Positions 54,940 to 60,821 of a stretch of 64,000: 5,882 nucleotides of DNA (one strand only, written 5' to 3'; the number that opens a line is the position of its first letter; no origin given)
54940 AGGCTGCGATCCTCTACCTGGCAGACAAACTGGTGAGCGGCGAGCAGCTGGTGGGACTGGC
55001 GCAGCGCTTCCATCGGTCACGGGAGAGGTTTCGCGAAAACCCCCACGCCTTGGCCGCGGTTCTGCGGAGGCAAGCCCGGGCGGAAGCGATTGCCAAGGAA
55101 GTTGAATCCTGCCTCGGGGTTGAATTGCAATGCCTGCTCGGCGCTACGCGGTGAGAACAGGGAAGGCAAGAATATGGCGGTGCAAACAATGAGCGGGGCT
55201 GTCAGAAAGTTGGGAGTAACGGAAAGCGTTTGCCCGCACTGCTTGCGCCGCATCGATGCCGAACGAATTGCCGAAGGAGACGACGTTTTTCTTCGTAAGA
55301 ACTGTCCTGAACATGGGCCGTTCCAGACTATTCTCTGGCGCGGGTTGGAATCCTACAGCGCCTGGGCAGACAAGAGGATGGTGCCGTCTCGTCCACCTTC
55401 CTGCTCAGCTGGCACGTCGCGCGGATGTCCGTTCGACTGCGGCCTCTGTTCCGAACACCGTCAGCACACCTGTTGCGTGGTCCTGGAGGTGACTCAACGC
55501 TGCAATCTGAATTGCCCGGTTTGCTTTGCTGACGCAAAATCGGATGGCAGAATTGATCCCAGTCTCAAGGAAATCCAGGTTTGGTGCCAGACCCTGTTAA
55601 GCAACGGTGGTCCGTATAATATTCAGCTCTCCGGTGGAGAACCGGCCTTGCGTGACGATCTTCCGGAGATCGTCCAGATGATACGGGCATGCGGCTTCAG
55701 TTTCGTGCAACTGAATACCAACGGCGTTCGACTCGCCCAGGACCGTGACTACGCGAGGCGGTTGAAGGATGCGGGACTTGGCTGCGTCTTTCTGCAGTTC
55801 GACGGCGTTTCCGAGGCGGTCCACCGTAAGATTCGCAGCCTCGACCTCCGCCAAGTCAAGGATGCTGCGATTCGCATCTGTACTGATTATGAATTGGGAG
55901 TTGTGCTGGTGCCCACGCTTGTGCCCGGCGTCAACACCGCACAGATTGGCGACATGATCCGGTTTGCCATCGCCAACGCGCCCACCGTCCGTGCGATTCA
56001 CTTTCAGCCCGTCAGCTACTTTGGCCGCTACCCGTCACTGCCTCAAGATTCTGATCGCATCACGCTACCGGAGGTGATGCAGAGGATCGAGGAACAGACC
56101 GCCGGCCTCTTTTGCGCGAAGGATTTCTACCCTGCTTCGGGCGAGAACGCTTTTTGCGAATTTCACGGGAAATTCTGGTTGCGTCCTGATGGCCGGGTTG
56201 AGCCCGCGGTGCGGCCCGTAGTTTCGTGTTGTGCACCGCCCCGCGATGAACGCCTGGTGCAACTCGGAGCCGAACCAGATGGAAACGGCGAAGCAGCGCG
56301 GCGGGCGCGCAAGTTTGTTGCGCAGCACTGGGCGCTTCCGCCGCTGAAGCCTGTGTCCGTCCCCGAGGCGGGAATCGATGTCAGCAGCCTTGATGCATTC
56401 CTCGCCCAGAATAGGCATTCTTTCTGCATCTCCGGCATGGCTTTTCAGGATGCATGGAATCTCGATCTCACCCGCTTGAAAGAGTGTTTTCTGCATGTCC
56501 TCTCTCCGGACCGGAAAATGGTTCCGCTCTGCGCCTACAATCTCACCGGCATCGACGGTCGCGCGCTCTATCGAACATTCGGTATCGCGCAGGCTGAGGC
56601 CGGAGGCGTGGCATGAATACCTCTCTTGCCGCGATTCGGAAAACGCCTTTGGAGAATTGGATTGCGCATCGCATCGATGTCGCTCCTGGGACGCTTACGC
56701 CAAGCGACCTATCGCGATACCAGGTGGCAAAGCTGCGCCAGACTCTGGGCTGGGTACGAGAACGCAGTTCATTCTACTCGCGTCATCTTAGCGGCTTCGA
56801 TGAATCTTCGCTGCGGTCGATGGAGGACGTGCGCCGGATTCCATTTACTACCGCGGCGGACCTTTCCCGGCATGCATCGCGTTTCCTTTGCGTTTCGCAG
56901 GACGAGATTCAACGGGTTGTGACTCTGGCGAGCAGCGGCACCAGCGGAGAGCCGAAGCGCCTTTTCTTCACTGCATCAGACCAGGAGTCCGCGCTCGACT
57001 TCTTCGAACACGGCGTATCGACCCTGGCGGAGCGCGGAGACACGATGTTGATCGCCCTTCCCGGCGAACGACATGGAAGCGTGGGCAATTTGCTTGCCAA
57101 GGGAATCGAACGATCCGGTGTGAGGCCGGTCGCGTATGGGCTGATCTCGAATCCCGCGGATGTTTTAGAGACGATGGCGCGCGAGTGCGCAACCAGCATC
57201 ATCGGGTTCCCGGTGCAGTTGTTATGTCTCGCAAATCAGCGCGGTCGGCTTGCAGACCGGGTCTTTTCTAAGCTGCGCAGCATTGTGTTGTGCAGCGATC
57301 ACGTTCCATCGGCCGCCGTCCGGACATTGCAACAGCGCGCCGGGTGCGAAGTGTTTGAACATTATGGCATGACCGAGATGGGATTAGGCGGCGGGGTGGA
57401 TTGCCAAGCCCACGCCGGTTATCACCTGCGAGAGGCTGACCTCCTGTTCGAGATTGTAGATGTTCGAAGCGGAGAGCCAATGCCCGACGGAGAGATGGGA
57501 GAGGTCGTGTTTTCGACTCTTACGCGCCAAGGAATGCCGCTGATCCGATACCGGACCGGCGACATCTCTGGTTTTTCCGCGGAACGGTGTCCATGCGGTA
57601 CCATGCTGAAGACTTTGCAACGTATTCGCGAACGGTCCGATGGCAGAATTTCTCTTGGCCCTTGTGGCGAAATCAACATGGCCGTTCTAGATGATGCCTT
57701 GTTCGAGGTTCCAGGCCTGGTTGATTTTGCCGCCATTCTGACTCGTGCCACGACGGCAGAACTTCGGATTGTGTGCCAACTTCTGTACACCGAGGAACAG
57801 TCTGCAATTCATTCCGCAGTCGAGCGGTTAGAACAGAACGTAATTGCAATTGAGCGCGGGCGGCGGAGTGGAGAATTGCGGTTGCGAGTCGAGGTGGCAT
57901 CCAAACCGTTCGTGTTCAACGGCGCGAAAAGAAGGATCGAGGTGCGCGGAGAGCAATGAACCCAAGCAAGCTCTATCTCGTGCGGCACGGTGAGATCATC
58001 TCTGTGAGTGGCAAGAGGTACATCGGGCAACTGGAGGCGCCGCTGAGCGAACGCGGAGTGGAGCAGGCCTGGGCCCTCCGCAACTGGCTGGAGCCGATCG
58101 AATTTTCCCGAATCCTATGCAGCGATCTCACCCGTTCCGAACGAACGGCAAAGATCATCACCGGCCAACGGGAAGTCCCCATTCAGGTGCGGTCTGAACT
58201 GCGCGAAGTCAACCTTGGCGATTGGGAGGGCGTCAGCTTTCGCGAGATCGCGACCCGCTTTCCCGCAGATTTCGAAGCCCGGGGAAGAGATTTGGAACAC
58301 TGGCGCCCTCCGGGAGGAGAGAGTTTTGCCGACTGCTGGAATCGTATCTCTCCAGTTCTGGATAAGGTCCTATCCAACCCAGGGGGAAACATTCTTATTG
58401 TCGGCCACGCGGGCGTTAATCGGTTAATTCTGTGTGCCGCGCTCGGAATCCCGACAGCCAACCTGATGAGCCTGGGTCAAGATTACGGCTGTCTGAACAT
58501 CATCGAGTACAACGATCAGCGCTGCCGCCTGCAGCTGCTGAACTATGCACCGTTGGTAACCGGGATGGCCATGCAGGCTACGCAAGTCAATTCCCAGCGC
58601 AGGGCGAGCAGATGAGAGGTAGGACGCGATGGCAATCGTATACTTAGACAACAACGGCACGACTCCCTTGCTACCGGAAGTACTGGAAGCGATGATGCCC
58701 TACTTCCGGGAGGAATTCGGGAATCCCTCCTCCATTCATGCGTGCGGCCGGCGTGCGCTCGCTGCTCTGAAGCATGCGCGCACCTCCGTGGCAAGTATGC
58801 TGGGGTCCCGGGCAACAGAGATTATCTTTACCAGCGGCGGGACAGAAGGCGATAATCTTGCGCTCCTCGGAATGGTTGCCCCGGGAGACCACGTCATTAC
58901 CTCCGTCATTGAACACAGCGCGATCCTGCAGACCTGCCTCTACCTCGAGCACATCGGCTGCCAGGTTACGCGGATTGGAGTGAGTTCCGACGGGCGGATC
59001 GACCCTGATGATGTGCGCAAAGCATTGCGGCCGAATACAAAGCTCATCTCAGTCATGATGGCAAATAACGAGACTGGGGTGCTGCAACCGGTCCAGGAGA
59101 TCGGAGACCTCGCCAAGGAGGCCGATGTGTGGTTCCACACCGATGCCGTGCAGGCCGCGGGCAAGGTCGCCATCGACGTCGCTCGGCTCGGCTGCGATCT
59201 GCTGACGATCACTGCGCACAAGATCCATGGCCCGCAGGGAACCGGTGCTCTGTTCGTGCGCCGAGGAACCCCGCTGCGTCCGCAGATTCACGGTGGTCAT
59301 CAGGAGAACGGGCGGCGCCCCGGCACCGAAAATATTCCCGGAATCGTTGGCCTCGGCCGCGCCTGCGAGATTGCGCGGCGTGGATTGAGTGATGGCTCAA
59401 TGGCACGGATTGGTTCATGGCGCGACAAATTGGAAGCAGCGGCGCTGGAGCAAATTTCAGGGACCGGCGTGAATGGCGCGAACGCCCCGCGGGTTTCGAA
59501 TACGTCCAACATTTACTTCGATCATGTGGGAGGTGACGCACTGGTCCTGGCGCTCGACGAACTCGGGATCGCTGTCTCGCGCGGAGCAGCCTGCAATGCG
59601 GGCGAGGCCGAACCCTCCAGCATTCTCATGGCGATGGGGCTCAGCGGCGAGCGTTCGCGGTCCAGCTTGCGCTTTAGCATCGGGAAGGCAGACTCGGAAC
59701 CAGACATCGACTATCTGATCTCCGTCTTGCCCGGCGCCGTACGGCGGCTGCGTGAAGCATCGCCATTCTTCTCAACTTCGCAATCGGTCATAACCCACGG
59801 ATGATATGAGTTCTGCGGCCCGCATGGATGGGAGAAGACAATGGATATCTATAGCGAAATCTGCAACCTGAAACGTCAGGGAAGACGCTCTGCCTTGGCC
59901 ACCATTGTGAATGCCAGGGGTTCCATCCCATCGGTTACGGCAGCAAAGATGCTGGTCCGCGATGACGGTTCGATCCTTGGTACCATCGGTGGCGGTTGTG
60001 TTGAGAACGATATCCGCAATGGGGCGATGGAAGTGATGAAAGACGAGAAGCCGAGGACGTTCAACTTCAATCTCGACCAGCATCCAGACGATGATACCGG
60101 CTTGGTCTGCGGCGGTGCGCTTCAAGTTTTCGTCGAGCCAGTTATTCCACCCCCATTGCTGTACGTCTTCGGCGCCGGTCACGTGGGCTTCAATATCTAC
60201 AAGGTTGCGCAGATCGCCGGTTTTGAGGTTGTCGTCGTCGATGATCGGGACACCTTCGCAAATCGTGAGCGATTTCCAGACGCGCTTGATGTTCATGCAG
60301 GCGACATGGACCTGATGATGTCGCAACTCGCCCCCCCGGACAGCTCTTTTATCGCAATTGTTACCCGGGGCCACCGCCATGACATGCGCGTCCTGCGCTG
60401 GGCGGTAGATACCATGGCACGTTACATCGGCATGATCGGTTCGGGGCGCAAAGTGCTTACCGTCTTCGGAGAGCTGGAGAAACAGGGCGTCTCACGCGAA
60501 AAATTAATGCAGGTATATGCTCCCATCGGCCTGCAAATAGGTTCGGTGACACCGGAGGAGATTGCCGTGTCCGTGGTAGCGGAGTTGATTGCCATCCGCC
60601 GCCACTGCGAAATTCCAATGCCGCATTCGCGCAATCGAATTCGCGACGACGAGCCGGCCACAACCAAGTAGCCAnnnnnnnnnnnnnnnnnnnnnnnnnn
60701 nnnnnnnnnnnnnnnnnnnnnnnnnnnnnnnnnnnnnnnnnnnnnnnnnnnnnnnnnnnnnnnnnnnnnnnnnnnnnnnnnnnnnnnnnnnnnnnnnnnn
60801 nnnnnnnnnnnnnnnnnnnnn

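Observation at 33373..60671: Candidate 'aldehyde hydrogenlyase'-type supermodule: group 4 hydrogenase, Moco genes, sigma-54 activator and Mop operon in one 27-kb block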

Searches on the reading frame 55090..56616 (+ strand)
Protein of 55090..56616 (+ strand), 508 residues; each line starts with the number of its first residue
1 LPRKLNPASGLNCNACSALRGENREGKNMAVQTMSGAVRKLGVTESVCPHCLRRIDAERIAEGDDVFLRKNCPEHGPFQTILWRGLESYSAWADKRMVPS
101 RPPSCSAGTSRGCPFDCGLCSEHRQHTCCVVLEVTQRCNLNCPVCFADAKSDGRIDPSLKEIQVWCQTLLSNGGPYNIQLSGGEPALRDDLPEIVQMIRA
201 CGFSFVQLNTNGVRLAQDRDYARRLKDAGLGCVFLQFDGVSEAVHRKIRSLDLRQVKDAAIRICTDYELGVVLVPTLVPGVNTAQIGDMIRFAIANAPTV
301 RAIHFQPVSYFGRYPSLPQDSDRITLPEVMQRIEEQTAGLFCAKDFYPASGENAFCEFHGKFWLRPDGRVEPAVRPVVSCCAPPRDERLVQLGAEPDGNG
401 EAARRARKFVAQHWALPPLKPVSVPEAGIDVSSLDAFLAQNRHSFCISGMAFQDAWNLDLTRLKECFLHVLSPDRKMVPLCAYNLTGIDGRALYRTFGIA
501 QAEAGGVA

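Call 6: search_protein_families(library=pfam, proteins=[window:55090-56616:+])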
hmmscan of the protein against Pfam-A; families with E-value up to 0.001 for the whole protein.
window:55090-56616:+ (508 aa): 2 families
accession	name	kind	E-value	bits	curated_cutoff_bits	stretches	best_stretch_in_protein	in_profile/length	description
PF04055.27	Radical_SAM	-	4.8e-21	76.1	29.5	1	133-293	2-166/166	Radical SAM superfamily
PF23545.1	Zn_ribbon_HMPTM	-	1.3e-20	73.1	27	1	42-84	3-45/45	HMPTM N-terminal zinc ribbon domain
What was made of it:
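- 55090..56616 (+): Radical SAM enzyme with an HMPTM-type zinc ribbon. Pfam Radical_SAM + Zn_ribbon_HMPTM (call 6).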

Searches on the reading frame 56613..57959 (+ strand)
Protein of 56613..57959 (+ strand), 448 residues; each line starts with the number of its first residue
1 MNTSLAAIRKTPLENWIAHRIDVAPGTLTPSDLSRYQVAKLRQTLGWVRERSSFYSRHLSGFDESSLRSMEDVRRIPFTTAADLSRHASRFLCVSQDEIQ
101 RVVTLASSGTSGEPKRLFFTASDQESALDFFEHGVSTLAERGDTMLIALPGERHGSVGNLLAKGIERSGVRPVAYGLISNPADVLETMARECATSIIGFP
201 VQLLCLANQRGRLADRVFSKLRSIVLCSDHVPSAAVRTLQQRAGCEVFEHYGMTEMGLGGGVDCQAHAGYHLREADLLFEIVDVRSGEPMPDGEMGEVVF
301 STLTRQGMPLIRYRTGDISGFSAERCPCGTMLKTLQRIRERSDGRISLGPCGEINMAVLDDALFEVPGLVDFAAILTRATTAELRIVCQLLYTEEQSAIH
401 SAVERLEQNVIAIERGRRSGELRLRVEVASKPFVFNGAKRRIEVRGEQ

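Call 6: search_protein_families(library=pfam, proteins=[window:56613-57959:+])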
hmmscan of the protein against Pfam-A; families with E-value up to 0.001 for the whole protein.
window:56613-57959:+ (448 aa): 1 family
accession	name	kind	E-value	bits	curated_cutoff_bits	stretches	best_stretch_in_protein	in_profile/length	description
PF00501.34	AMP-binding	-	3.7e-14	52.7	29.9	1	107-301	170-375/384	AMP-binding enzyme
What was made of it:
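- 56613..57959 (+): AMP-binding (adenylate-forming) enzyme. Pfam AMP-binding (call 6).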

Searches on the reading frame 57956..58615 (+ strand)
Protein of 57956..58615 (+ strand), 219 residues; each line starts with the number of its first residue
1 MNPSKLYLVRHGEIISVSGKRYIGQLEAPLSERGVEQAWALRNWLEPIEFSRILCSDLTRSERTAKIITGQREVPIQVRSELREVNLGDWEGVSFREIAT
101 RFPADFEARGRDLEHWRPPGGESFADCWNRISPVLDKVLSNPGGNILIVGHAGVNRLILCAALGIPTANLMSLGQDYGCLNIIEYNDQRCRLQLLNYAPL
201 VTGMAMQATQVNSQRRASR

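Call 6: search_protein_families(library=pfam, proteins=[window:57956-58615:+])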
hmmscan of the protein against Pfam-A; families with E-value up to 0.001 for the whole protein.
window:57956-58615:+ (219 aa): 1 family
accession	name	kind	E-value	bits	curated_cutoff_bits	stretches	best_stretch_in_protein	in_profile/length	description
PF00300.27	His_Phos_1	-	6.6e-56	189.5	21.7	1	6-196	1-192/194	Histidine phosphatase superfamily (branch 1)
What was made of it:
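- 57956..58615 (+): Histidine phosphatase family protein. Pfam His_Phos_1 (call 6).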

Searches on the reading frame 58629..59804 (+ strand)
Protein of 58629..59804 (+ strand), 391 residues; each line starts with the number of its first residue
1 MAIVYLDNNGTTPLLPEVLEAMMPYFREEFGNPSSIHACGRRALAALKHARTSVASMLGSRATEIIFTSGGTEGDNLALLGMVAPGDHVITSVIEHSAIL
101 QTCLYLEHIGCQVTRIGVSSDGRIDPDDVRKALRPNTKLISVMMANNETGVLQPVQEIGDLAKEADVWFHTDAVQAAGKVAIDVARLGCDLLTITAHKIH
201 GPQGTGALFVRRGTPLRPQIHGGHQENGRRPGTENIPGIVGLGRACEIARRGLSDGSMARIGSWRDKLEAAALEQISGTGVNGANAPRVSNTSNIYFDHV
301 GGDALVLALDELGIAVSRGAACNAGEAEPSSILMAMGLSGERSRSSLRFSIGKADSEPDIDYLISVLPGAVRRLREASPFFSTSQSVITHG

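Call 6: search_protein_families(library=pfam, proteins=[window:58629-59804:+])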
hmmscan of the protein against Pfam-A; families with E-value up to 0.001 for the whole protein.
window:58629-59804:+ (391 aa): 5 families
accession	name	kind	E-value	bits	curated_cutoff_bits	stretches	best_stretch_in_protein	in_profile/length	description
PF00266.25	Aminotran_5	-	1.8e-78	264.5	21.5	1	4-363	1-371/371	Aminotransferase class-V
PF01212.27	Beta_elim_lyase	-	5.9e-10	39.4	27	1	51-186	38-185/288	Beta-eliminating lyase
PF00155.27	Aminotran_1_2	-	2.6e-08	33.9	19.7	1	7-169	13-182/361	Aminotransferase class I and II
PF01041.23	DegT_DnrJ_EryC1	-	3.8e-08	33.4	19.8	1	62-179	39-152/360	DegT/DnrJ/EryC1/StrS aminotransferase family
PF01053.26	Cys_Met_Meta_PP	-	1.4e-05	24.3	27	1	62-198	67-198/381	Cys/Met metabolism PLP-dependent enzyme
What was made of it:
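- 58629..59804 (+): NifS-like class V aminotransferase (candidate sulfur donor for Moco sulfuration). Pfam Aminotran_5 (call 6).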

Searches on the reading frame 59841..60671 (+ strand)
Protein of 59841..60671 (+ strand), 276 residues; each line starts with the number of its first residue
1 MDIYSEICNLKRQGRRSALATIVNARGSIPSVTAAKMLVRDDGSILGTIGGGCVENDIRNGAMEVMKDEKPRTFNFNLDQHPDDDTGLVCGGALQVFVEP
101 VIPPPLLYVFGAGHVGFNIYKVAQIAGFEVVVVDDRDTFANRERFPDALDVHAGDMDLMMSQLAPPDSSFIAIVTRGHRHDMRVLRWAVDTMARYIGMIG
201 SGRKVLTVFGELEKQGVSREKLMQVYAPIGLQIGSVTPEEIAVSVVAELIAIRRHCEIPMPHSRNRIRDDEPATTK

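Call 11: search_protein_families(library=pfam, proteins=[window:59841-60671:+], max_evalue=0.00001)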
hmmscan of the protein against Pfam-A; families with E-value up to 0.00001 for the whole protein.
window:59841-60671:+ (276 aa): 2 families
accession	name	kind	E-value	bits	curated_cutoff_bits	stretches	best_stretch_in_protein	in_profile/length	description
PF13478.12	XdhC_C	-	3.5e-40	137.8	29.7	1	107-249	1-125/125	XdhC Rossmann domain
PF02625.21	XdhC_CoxI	-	2.4e-21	75.9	24.3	1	11-76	2-67/68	XdhC and CoxI family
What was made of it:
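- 59841..60671 (+): Second XdhC chaperone; last gene of the Mop operon. Pfam XdhC_CoxI + XdhC_C (call 11).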
